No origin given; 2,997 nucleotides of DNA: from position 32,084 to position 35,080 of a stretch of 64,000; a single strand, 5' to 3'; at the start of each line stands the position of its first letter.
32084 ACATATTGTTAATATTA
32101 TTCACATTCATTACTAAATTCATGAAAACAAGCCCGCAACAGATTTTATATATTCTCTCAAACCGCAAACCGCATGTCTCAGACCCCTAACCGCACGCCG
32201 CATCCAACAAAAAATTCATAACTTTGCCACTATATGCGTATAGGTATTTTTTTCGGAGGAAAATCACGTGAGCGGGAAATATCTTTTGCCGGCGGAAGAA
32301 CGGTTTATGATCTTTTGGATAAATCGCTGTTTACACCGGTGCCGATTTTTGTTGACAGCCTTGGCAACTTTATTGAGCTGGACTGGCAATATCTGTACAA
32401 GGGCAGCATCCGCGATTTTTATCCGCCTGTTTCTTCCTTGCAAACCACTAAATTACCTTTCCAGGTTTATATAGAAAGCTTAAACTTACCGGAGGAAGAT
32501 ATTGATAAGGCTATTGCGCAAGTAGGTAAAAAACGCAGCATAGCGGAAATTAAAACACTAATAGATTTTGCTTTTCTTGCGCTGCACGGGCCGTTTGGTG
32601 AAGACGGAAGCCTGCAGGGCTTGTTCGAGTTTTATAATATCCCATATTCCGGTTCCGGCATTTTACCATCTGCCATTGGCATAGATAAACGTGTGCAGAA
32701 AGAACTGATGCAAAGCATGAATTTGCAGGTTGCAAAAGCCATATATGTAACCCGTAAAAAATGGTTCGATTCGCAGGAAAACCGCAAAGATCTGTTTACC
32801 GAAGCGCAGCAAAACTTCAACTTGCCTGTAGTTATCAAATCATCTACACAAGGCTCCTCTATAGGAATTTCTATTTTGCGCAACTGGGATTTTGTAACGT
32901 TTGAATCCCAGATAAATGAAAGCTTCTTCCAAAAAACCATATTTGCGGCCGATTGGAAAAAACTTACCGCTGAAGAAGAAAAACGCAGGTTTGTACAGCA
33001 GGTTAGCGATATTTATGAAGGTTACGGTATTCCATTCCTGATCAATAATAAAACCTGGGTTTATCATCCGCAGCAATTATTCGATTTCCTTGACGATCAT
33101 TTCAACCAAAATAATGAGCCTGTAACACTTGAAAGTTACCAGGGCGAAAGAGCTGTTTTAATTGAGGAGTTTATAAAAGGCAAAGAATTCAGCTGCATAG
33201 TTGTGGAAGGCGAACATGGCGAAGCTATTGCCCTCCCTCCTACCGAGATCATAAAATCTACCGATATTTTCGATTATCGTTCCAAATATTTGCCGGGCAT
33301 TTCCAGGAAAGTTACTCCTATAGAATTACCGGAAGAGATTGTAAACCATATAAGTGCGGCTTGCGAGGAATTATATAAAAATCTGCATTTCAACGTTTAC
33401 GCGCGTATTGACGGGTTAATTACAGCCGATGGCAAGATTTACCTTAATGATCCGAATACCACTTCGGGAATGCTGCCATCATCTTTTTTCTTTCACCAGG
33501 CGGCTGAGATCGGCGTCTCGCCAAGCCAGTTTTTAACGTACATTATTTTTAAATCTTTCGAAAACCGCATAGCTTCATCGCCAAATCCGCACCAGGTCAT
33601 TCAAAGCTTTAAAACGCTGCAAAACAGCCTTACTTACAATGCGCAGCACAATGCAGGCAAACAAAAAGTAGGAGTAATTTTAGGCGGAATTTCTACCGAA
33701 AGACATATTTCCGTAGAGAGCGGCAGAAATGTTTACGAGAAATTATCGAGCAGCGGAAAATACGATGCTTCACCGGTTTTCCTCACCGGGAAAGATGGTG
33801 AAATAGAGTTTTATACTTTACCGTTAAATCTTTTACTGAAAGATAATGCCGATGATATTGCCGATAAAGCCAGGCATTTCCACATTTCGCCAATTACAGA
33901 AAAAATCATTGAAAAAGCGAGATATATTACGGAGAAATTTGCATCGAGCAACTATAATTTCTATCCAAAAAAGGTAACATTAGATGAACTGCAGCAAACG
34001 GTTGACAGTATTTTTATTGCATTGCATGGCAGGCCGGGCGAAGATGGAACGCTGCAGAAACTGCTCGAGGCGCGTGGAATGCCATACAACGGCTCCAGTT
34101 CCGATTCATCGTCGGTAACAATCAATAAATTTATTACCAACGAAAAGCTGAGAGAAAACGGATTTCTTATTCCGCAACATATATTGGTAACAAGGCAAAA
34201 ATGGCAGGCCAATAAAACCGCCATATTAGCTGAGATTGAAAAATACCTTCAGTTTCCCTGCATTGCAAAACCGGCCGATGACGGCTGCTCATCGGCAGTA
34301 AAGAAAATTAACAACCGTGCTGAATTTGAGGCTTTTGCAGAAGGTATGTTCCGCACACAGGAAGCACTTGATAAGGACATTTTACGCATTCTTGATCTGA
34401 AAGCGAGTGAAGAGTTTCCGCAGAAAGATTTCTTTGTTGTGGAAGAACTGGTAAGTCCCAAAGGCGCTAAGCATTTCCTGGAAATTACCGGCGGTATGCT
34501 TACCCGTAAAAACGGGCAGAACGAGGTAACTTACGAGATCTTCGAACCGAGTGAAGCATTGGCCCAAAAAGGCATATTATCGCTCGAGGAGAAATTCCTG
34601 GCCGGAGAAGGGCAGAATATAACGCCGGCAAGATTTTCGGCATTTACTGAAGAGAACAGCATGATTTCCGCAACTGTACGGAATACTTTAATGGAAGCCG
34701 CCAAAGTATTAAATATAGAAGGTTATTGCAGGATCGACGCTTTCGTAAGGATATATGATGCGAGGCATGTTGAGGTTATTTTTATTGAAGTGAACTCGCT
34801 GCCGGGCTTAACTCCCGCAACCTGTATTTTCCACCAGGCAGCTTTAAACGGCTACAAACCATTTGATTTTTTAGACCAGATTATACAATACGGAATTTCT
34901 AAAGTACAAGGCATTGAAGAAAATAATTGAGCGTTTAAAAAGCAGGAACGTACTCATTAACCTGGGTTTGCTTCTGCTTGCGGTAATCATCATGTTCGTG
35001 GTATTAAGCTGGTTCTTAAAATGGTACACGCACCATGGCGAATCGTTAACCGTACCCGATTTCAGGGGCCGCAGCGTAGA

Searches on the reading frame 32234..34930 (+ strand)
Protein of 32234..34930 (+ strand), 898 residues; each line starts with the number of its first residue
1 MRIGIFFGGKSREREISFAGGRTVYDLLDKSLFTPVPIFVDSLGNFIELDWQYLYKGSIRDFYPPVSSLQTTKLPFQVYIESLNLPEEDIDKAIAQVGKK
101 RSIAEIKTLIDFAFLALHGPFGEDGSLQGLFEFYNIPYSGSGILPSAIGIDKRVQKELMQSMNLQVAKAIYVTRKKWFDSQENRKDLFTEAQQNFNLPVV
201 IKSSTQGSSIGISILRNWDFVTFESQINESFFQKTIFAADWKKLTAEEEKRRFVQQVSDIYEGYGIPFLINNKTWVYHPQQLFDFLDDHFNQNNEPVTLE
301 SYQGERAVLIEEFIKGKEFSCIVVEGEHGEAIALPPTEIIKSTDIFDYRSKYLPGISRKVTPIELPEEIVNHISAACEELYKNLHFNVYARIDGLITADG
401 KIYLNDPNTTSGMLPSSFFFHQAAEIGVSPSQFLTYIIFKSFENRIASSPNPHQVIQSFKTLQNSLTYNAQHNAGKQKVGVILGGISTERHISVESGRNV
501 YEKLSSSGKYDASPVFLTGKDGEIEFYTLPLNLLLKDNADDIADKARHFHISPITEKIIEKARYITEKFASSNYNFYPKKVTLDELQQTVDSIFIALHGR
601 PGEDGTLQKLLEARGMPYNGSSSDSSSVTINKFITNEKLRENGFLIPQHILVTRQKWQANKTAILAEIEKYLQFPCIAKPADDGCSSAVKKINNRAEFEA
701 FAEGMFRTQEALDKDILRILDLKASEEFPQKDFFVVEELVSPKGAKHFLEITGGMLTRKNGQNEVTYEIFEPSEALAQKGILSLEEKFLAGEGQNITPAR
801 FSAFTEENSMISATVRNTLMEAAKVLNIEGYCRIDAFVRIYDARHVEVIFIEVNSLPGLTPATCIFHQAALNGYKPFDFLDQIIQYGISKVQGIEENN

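Call 43: search_protein_families(library=pfam, proteins=[window:32234-34930:+])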
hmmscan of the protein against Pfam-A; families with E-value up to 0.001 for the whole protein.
window:32234-34930:+ (898 aa): 5 families
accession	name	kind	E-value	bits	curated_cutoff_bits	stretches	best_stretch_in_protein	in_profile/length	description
PF07478.18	Dala_Dala_lig_C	-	4.4e-56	190.1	24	4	301-438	68-203/204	D-ala D-ala ligase C-terminus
PF01820.27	Dala_Dala_lig_N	-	6.9e-50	169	34.6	2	2-141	1-121/121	D-ala D-ala ligase N-terminus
PF13535.11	ATP-grasp_4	-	2.6e-09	37.4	27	0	673-714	2-43/160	ATP-grasp domain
PF02655.19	ATP-grasp_3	-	4.1e-06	27.4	23.2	0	302-393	63-140/160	ATP-grasp domain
PF02222.28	ATP-grasp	-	1.6e-05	25.1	27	0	293-348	54-111/179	ATP-grasp domain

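Call 45: find_homologous_proteins(query=window:32234-34930:+, max_evalue=1e-150)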
Query window:32234-34930:+ (898 aa): 3991 proteins with E <= 1e-150 among 8000 candidates; the best 120 are listed.
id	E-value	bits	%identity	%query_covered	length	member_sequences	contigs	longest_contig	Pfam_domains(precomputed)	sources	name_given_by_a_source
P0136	0.0e+0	2033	100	100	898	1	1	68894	PF01820.28,PF13535.12,PF02222.28,PF02655.20,PF07478.19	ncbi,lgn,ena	-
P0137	0.0e+0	1720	84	99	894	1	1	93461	PF01820.28,PF13535.12,PF02655.20,PF07478.19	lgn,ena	-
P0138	0.0e+0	1640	81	99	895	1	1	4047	PF01820.28,PF13535.12,PF02655.20,PF07478.19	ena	-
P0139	0.0e+0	1326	82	78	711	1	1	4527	PF01820.28,PF13535.12,PF02222.28,PF02655.20,PF07478.19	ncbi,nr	ncbi:MAG: D-alanine--D-alanine ligase [Sphingobacteriales bacterium]|nr:MAG: D-alanine--D-alanine li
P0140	0.0e+0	1300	66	99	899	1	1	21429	PF01820.28,PF13535.12,PF02655.20,PF07478.19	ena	-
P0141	0.0e+0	1296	66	99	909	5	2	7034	PF01820.28,PF13535.12,PF02655.20,PF07478.19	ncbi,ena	-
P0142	0.0e+0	1296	65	99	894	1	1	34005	PF01820.28,PF13535.12,PF02222.28,PF02655.20,PF07478.19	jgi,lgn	jgi:D-alanine-D-alanine ligase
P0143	0.0e+0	1280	65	100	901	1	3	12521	PF01820.28,PF13535.12,PF02655.20,PF07478.19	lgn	-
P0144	0.0e+0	1279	65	99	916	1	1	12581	PF01820.28,PF13535.12,PF02655.20,PF07478.19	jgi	jgi:UDP-N-acetylmuramate--alanine ligase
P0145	0.0e+0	1270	65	99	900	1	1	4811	PF01820.28,PF13535.12,PF02655.20,PF07478.19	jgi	jgi:UDP-N-acetylmuramate--alanine ligase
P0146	0.0e+0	1255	64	100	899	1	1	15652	PF01820.28,PF13535.12,PF02655.20,PF07478.19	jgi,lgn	-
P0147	0.0e+0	1249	63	99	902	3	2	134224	PF01820.28,PF13535.12,PF02655.20,PF07478.19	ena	-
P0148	0.0e+0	1247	63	99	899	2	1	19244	PF01820.28,PF13535.12,PF02655.20,PF07478.19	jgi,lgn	-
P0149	0.0e+0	1246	62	99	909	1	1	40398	PF01820.28,PF13535.12,PF07478.19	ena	-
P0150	0.0e+0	1246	63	100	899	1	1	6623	PF01820.28,PF13535.12,PF02655.20,PF07478.19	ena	-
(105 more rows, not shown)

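Call 47: find_encoding_contigs(protein=P0137, flank=10000, max_places=3)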
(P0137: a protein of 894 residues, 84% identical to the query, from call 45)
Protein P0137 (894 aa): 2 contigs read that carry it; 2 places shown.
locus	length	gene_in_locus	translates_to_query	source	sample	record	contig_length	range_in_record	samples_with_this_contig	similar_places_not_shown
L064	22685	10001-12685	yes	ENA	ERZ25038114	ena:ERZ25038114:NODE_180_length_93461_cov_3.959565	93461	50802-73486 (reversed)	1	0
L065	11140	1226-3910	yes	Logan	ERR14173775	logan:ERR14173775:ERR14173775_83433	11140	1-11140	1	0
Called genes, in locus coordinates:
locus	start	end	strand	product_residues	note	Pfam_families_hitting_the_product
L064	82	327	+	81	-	PF01197:Ribosomal_L31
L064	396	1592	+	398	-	PF13562:NTP_transf_4, PF00132:Hexapep (faint)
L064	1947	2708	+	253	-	PF00121:TIM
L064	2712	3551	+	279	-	PF06325:PrmA, PF02475:TRM5-TYW2_MTfase (weak), PF05175:MTS, PF13489:Methyltransf_23 (weak), PF13649:Methyltransf_25, PF13847:Methyltransf_31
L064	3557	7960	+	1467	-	-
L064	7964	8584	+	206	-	PF02660:G3P_acyltransf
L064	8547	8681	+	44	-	-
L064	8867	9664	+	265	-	PF01435:Peptidase_M48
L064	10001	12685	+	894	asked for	PF01820:Dala_Dala_lig_N, PF07478:Dala_Dala_lig_C, PF02655:ATP-grasp_3 (faint), PF13535:ATP-grasp_4 (faint), PF07478:Dala_Dala_lig_C, PF01820:Dala_Dala_lig_N, PF07478:Dala_Dala_lig_C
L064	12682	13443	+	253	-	PF03793:PASTA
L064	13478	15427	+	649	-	PF18962:Por_Secre_tail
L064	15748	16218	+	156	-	PF04308:RNaseH_like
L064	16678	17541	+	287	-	PF00140:Sigma70_r1_2, PF04542:Sigma70_r2, PF04539:Sigma70_r3, PF04545:Sigma70_r4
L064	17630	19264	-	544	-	PF00171:Aldedh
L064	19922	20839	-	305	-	PF01745:IPT (weak), PF13238:AAA_18 (faint), PF01202:SKI (faint), PF01715:IPPT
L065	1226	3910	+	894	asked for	PF01820:Dala_Dala_lig_N, PF07478:Dala_Dala_lig_C, PF02655:ATP-grasp_3 (faint), PF13535:ATP-grasp_4 (faint), PF07478:Dala_Dala_lig_C, PF01820:Dala_Dala_lig_N, PF07478:Dala_Dala_lig_C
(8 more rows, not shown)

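Call 48: find_encoding_contigs(protein=P0138, flank=10000, max_places=3)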
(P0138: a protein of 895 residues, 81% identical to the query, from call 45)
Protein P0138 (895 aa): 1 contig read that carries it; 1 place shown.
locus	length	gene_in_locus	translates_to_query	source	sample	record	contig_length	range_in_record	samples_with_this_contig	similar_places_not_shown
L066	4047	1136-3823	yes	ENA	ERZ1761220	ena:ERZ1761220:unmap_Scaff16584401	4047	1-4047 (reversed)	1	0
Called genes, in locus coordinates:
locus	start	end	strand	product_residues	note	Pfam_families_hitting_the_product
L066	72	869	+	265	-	PF01435:Peptidase_M48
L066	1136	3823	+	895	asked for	PF01820:Dala_Dala_lig_N, PF07478:Dala_Dala_lig_C, PF02655:ATP-grasp_3 (faint), PF13535:ATP-grasp_4 (faint), PF07478:Dala_Dala_lig_C, PF01820:Dala_Dala_lig_N, PF07478:Dala_Dala_lig_C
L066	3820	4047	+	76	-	?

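Call 49: find_encoding_contigs(protein=P0139, flank=10000, max_places=3)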
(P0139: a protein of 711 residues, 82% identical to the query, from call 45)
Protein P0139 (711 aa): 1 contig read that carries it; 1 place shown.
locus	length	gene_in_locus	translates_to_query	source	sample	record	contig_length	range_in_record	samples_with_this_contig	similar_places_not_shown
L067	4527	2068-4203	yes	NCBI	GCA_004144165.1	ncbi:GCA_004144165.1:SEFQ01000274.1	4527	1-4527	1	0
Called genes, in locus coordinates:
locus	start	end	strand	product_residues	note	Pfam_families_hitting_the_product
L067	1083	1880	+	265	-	PF01435:Peptidase_M48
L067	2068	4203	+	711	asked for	PF01820:Dala_Dala_lig_N, PF02222:ATP-grasp (faint), PF02655:ATP-grasp_3 (faint), PF07478:Dala_Dala_lig_C, PF13535:ATP-grasp_4 (faint), PF07478:Dala_Dala_lig_C, PF01820:Dala_Dala_lig_N, PF07478:Dala_Dala_lig_C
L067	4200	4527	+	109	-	PF03061:4HBT (faint)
